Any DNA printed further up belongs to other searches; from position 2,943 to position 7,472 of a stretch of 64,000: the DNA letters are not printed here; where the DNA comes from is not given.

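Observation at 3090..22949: A 6619-aa mosaic surface protein combining binding propellers, phage-like virion repeats and a distal-from-tip protease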

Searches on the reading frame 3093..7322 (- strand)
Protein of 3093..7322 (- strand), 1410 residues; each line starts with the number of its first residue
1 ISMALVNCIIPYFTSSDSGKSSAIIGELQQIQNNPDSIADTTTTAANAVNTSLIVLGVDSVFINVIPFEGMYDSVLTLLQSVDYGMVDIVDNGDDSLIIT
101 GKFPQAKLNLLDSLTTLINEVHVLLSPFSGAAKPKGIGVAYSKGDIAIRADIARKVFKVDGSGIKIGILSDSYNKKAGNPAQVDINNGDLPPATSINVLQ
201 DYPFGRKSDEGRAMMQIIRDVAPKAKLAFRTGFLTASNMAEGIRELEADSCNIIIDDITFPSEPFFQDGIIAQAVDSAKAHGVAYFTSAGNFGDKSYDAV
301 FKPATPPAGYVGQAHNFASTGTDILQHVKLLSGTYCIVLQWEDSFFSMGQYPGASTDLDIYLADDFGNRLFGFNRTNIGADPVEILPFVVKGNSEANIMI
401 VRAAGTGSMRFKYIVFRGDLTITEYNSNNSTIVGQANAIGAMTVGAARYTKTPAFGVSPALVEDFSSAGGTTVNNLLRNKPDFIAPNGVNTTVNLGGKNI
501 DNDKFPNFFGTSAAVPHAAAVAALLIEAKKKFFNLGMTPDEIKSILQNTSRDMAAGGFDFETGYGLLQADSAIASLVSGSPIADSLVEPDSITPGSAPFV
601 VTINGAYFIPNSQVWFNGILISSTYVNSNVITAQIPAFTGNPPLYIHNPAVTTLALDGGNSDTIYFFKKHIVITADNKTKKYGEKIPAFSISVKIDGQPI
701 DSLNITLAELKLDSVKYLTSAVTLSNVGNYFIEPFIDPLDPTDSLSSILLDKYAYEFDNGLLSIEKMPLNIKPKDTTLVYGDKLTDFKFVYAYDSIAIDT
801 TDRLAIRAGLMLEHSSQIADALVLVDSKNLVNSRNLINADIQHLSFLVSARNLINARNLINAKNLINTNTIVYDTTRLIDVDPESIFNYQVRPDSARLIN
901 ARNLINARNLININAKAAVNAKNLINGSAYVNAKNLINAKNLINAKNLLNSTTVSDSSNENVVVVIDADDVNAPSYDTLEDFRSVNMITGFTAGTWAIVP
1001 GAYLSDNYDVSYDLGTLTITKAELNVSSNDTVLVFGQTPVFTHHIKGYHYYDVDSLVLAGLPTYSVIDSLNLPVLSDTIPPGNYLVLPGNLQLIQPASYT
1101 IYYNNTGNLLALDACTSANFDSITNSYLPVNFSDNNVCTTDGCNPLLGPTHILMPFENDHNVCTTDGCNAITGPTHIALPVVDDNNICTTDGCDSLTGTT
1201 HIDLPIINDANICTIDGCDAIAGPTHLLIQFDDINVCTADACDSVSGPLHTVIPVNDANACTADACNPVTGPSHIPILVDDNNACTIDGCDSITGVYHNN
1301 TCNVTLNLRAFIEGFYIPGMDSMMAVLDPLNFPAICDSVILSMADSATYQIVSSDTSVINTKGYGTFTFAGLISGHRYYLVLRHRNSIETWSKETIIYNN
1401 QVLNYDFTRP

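Call 18: search_solved_structures(query=window:3093-7322:-, max_evalue=0.01)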
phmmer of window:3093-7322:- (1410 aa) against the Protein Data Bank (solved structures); distinct sequences matched with E-value up to 0.01: 9.
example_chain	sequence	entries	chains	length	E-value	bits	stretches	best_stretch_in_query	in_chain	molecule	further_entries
8ehe_A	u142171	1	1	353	2.8e-11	44.8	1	483-574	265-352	Mirolase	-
3lpd_A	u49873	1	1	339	3.4e-09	37.9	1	427-576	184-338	Acidic extracellular subtilisin-like protease AprV2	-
3lpa_A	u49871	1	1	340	3.7e-09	37.8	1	427-576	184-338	Acidic extracellular subtilisin-like protease AprV2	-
3lpc_A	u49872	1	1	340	3.7e-09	37.8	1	427-576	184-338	AprB2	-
1r6v_A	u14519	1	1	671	7.9e-07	30.1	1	502-574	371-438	subtilisin-like serine protease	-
5yl7_A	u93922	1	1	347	9e-07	29.9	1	487-578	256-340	Pseudoalteromonas arctica PAMC 21717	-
3ti7_A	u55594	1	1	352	9.6e-05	23.1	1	428-577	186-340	Basic extracellular subtilisin-like protease BprV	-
3ti9_A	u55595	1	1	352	0.0001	23.1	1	429-577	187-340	Serine protease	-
7w2a_A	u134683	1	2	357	0.00012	22.8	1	435-573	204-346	Peptidase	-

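Call 24: find_homologous_proteins(query=window:3093-7322:-, max_evalue=0.00001)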
Query window:3093-7322:- (1410 aa): 974 proteins with E <= 0.00001 among 8000 candidates; the best 120 are listed.
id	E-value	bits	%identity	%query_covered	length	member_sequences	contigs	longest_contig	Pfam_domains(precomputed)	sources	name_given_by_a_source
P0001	0.0e+0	1093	49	77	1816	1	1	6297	PF18676.7,PF18962.8,PF00082.28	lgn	-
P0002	0.0e+0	1091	48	78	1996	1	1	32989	PF18676.7,PF18962.8,PF00082.28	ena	-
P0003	0.0e+0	1076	48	78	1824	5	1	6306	PF18676.7,PF18962.8,PF00082.28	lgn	-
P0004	0.0e+0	1069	49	77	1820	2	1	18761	PF18676.7,PF18962.8,PF00082.28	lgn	-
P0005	0.0e+0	1069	47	78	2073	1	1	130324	PF19408.6,PF13895.13,PF22352.3,PF00801.27,PF18676.7,PF13750.13,PF19081.7,PF00082.28,PF18911.7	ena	-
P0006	0.0e+0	1069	49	77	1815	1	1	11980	PF18676.7,PF18962.8,PF00082.28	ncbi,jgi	-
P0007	0.0e+0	1049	46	79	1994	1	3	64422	PF18676.7,PF18962.8,PF00082.28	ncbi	-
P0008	0.0e+0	1048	47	79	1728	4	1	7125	PF18676.7,PF00082.28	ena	-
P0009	0.0e+0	1025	47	79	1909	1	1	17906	PF18676.7,PF18962.8,PF00082.28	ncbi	-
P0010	7.2e-294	996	49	74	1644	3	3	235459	PF23981.2,PF18676.7,PF00082.28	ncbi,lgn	-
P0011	1.2e-291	989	46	78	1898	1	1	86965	PF18676.7,PF18962.8,PF00082.28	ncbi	-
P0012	4.8e-291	987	47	78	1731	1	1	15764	PF18676.7,PF18962.8,PF00082.28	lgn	-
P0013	4.2e-290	984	47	78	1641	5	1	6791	PF23981.2,PF18676.7,PF00082.28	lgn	-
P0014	3.8e-289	980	45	78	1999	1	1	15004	PF18676.7,PF18962.8,PF00082.28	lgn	-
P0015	6.5e-289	980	47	76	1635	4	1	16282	PF18676.7,PF18962.8,PF00082.28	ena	-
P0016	8.5e-288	976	48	74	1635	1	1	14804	PF18676.7,PF18962.8,PF00082.28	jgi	jgi:hypothetical protein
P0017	8.5e-287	973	47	78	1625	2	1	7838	PF23981.2,PF18676.7,PF00082.28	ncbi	-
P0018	1.0e-286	972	45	79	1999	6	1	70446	PF18676.7,PF18962.8,PF00082.28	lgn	-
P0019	1.9e-286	972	51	64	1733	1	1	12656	PF13385.14,PF00082.28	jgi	jgi:hypothetical protein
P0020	1.8e-285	968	47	77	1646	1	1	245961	PF18676.7,PF18962.8,PF00082.28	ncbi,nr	ncbi:MAG: subtilase family protease [Ferruginibacter sp.]|nr:subtilase family protease [Ferruginibac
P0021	3.0e-283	961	47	76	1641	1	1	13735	PF18676.7,PF00082.28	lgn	-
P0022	1.2e-282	959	46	78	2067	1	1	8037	PF19408.6,PF18676.7,PF13385.14,PF18962.8,PF19081.7,PF00082.28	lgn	-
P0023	8.5e-276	936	46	78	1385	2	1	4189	PF18676.7,PF00082.28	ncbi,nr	ncbi:MAG TPA: MBG domain-containing protein, partial [Parafilimonas sp.]|nr:MBG domain-containing pr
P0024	1.0e-275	936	47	72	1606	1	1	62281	PF18676.7,PF18962.8,PF00082.28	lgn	-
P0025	3.3e-274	931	46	78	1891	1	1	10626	PF19408.6,PF18676.7,PF18962.8,PF19081.7,PF00082.28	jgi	jgi:hypothetical protein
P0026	2.6e-272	925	46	72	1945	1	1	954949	PF23981.2,PF18962.8,PF00082.28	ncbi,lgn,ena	-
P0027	8.5e-272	923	46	72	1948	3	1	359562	PF18962.8,PF00082.28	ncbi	-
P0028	1.2e-271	922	45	78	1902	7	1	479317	PF18676.7,PF18962.8,PF00082.28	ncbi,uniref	ncbi:MBG domain-containing protein [Owenweeksia hongkongensis]|uniref:MBG domain-containing protein 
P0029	3.0e-271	921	42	81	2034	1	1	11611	PF18676.7,PF18962.8,PF00082.28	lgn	-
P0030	2.6e-270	918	45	79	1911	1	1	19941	PF18676.7,PF18962.8,PF00082.28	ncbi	-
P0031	7.0e-269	913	44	78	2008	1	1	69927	PF18676.7,PF18962.8,PF00082.28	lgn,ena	-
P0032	2.1e-268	912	42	80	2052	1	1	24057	PF18676.7,PF18962.8,PF00082.28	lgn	-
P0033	2.3e-267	908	42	73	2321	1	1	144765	PF22352.3,PF18676.7,PF18962.8,PF00082.28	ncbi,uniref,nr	ncbi:hypothetical protein C3K47_16135 [Solitalea longa]|uniref:Uncharacterized protein n=1 Tax=Solit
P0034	2.9e-267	908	44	78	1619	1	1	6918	PF18676.7,PF18962.8,PF00082.28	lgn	-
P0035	1.9e-266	905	44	78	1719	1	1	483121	PF18676.7,PF18962.8,PF00082.28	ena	-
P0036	1.1e-262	893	44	78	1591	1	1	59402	PF18962.8,PF00082.28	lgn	-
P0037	2.7e-258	878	43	78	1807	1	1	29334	PF18676.7,PF18962.8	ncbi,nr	ncbi:MAG TPA: MBG domain-containing protein, partial [Puia sp.]|nr:MBG domain-containing protein [Pu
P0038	2.3e-257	875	42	79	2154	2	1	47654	PF18676.7,PF18962.8,PF19081.7,PF00082.28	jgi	-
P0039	2.4e-257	875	45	75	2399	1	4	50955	PF19408.6,PF00801.27,PF18676.7,PF18962.8,PF13750.13,PF19081.7,PF00082.28,PF18911.7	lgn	-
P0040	2.6e-256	872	45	72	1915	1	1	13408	PF18676.7,PF18962.8,PF00082.28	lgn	-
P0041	9.0e-255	867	42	78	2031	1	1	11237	PF18676.7,PF18962.8,PF00082.28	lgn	-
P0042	1.4e-253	863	41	73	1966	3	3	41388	PF18676.7,PF18962.8,PF00082.28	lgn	-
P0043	1.8e-253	862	41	78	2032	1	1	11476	PF18676.7,PF18962.8,PF00082.28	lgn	-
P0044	4.3e-253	861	42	80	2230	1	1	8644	PF22352.3,PF18676.7,PF18962.8,PF19081.7,PF00082.28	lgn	-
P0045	1.2e-252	859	41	78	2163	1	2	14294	PF22352.3,PF00801.27,PF18676.7,PF18962.8,PF00082.28,PF18911.7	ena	-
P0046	3.8e-251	855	42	80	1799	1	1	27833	PF22352.3,PF18676.7,PF18962.8,PF00082.28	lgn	-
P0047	1.6e-249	849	42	70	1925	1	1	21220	PF18676.7,PF18962.8,PF00082.28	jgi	jgi:hypothetical protein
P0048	3.6e-248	845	42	78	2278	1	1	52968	PF18676.7,PF18962.8,PF00082.28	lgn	-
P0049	1.8e-245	836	50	57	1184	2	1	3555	PF13573.13,PF00082.28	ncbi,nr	ncbi:MAG TPA: S8 family serine peptidase, partial [Bacteroidia bacterium]|nr:S8 family serine peptid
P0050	2.5e-245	835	42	74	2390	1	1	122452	PF19408.6,PF18962.8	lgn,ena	-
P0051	6.3e-243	827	42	78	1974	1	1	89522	PF10282.16,PF25174.2,PF23381.2,PF18676.7,PF18962.8,PF21783.3,PF26550.2,PF24684.2,PF07676.19,PF08450.19,PF23414.2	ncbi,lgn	-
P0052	7.1e-243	827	42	72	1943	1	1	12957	PF18676.7,PF18962.8,PF00082.28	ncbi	ncbi:MAG: MBG domain-containing protein [Ferruginibacter sp.]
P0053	6.6e-241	821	43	74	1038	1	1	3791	PF18676.7,PF00082.28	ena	-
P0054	7.1e-240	817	42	78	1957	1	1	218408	PF10282.16,PF25174.2,PF23381.2,PF18676.7,PF18962.8,PF21783.3,PF24684.2,PF07676.19,PF00082.28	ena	-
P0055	4.4e-239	815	47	59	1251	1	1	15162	PF22352.3,PF18676.7,PF00082.28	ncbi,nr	ncbi:MAG: S8 family serine peptidase, partial [Chitinophagaceae bacterium]|nr:S8 family serine pepti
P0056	8.1e-239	814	44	77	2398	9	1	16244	PF19408.6,PF22352.3,PF00801.27,PF18676.7,PF18962.8,PF19081.7,PF00082.28,PF18911.7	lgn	-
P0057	2.0e-237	809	40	80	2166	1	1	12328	PF18676.7,PF18962.8,PF00082.28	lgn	-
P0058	7.2e-237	807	40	78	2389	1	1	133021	PF19408.6,PF22352.3,PF18676.7,PF18962.8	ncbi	-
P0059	2.4e-236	805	48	61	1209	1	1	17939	PF23981.2,PF18676.7,PF00082.28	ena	-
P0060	1.1e-235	803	42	74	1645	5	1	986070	PF18676.7,PF18962.8,PF00082.28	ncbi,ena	-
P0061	1.7e-235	803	42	75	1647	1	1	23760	PF18676.7,PF18962.8,PF00082.28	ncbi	ncbi:MAG: S8 family serine peptidase [Ginsengibacter sp.]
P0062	8.3e-235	800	50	54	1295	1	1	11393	PF22352.3,PF19081.7,PF00082.28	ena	-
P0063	1.8e-234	799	41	78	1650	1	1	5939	PF18676.7,PF18962.8,PF00082.28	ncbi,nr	ncbi:MAG TPA: S8 family serine peptidase [Niastella sp.]|nr:S8 family serine peptidase [Niastella sp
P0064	8.3e-234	797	43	72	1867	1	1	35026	PF18676.7,PF18962.8,PF00082.28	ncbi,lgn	-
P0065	5.4e-233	794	44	73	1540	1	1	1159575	PF18887.6,PF18676.7,PF18962.8,PF00082.28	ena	-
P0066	1.5e-232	793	49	56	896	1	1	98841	PF00082.28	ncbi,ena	-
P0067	5.7e-232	791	48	58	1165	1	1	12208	PF00082.28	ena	-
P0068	1.2e-231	790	46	58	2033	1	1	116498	PF21784.4,PF18676.7,PF18962.8,PF00082.28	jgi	-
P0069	4.2e-231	788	40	75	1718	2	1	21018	PF18676.7,PF18962.8,PF00082.28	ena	-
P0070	8.0e-231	787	41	73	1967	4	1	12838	PF18676.7,PF18962.8,PF00082.28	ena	-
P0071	2.4e-230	786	41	72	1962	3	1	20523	PF18676.7,PF18962.8,PF00082.28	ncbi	-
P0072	3.7e-229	782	41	76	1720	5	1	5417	PF18676.7,PF18962.8,PF00082.28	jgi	jgi:hypothetical protein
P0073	5.9e-229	781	40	73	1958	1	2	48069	PF18676.7,PF18962.8,PF00082.28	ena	-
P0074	6.7e-229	781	42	74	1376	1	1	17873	PF18676.7,PF18962.8,PF00082.28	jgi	jgi:hypothetical protein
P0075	4.0e-228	778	39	73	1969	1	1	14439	PF18676.7,PF18962.8,PF00082.28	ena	-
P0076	1.0e-227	777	40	73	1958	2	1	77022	PF18676.7,PF18962.8,PF00082.28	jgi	-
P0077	1.4e-227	776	46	61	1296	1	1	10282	PF00082.28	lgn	-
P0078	4.2e-227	775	41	78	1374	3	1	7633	PF18676.7,PF18962.8,PF00082.28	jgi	jgi:hypothetical protein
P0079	8.2e-227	774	40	73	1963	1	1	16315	PF18676.7,PF18962.8,PF00082.28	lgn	-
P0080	1.5e-225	770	40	72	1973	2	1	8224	PF18676.7,PF18962.8,PF00082.28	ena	-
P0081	1.1e-224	767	40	73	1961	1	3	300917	PF18676.7,PF18962.8,PF00082.28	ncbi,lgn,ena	-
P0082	2.0e-224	766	43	68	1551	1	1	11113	PF18887.6,PF18676.7,PF18962.8,PF00082.28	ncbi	-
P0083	1.2e-223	763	40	72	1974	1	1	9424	PF18676.7,PF18962.8,PF00082.28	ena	-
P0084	4.2e-223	762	40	72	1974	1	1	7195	PF18676.7,PF18962.8,PF00082.28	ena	-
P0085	3.8e-222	758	42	75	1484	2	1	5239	PF18676.7,PF18962.8,PF00082.28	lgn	-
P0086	5.4e-221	755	41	78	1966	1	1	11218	PF10282.16,PF25174.2,PF23381.2,PF18962.8,PF21783.3,PF07676.19,PF00082.28,PF23414.2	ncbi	-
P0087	5.7e-221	755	40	78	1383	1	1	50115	PF18676.7,PF18962.8,PF00082.28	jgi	jgi:hypothetical protein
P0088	1.5e-220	753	42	74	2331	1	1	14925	PF18676.7,PF18962.8,PF00082.28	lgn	-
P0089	1.9e-220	753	49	55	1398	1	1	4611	PF06119.20,PF00082.28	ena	-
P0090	2.8e-220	752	40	78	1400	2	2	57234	PF18676.7,PF18962.8,PF00082.28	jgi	jgi:hypothetical protein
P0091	3.0e-220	752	43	65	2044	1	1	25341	PF22352.3,PF01833.31,PF18676.7,PF18962.8,PF00082.28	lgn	-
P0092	3.6e-219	749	39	72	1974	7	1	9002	PF18676.7,PF18962.8,PF00082.28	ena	-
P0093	3.8e-219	749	42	73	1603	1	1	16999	PF18887.6,PF18676.7,PF18962.8,PF00082.28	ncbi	-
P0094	1.0e-218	747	41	74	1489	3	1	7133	PF18676.7,PF18962.8,PF00082.28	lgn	-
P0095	1.9e-218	746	43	64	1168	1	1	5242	PF18676.7,PF18962.8,PF00082.28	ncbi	-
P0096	1.1e-217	744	38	77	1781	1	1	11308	PF18676.7,PF18962.8,PF00082.28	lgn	-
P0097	3.5e-217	742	41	70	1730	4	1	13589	PF18676.7,PF18962.8,PF00082.28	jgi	jgi:hypothetical protein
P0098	1.4e-216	740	43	69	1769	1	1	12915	PF18887.6,PF18676.7,PF18962.8,PF00082.28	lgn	-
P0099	1.8e-216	740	40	74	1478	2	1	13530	PF18676.7,PF18962.8,PF00082.28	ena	-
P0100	5.3e-216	738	40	77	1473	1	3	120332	PF18676.7,PF18962.8,PF00082.28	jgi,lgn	jgi:hypothetical protein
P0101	6.6e-215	734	41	71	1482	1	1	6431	PF18676.7,PF18962.8,PF16405.11,PF00082.28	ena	-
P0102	1.6e-214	733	48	54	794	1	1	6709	PF18676.7,PF00082.28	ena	-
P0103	2.1e-214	733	39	71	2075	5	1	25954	PF18676.7,PF18962.8,PF00082.28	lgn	-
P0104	1.2e-213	730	39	74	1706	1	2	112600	PF18676.7,PF18962.8,PF00082.28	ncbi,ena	-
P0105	2.0e-213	730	38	73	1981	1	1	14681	PF18676.7,PF18962.8,PF00082.28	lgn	-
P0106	2.1e-213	730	43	72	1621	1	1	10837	PF18887.6,PF18676.7,PF18962.8,PF00082.28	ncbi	-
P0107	2.6e-213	729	40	70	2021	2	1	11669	PF18676.7,PF18962.8,PF00082.28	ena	-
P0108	3.5e-213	729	41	72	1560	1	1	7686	PF18887.6,PF18676.7,PF18962.8,PF00082.28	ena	-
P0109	1.2e-212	727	39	75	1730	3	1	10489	PF18676.7,PF18962.8,PF00082.28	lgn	-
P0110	2.0e-212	726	40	69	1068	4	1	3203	PF18676.7,PF00082.28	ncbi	ncbi:MAG: hypothetical protein RIR31_211, partial [Bacteroidota bacterium]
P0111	2.2e-212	726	42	74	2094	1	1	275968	PF18676.7,PF18962.8,PF00082.28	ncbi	-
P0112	1.9e-211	723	37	81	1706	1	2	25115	PF18676.7,PF18962.8,PF00082.28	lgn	-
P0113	8.6e-211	721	39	73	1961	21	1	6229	PF18676.7,PF18962.8,PF00082.28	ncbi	-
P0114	2.4e-210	719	43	69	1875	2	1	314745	PF18887.6,PF18676.7,PF18962.8,PF00082.28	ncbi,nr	ncbi:MAG: S8 family serine peptidase [Flavobacteriales bacterium]|nr:S8 family serine peptidase [Fla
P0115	8.8e-210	717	40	73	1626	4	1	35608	PF18887.6,PF18676.7,PF18962.8,PF00082.28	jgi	-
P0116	2.2e-209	716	42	72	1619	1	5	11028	PF18887.6,PF18676.7,PF18962.8,PF00082.28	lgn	-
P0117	2.8e-209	716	42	70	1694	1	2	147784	PF18887.6,PF18676.7,PF18962.8,PF00082.28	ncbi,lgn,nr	ncbi:MAG: S8 family serine peptidase [Flavobacteriales bacterium]|nr:S8 family serine peptidase [Fla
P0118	3.8e-209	715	42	65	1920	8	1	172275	PF18676.7,PF18962.8,PF00082.28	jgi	jgi:hypothetical protein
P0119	4.3e-209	715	39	73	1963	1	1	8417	PF18676.7,PF18962.8,PF00082.28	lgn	-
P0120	2.4e-208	713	41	73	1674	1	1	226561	PF18676.7,PF18962.8,PF00082.28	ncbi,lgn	ncbi:MAG: S8 family serine peptidase [Bacteroidota bacterium]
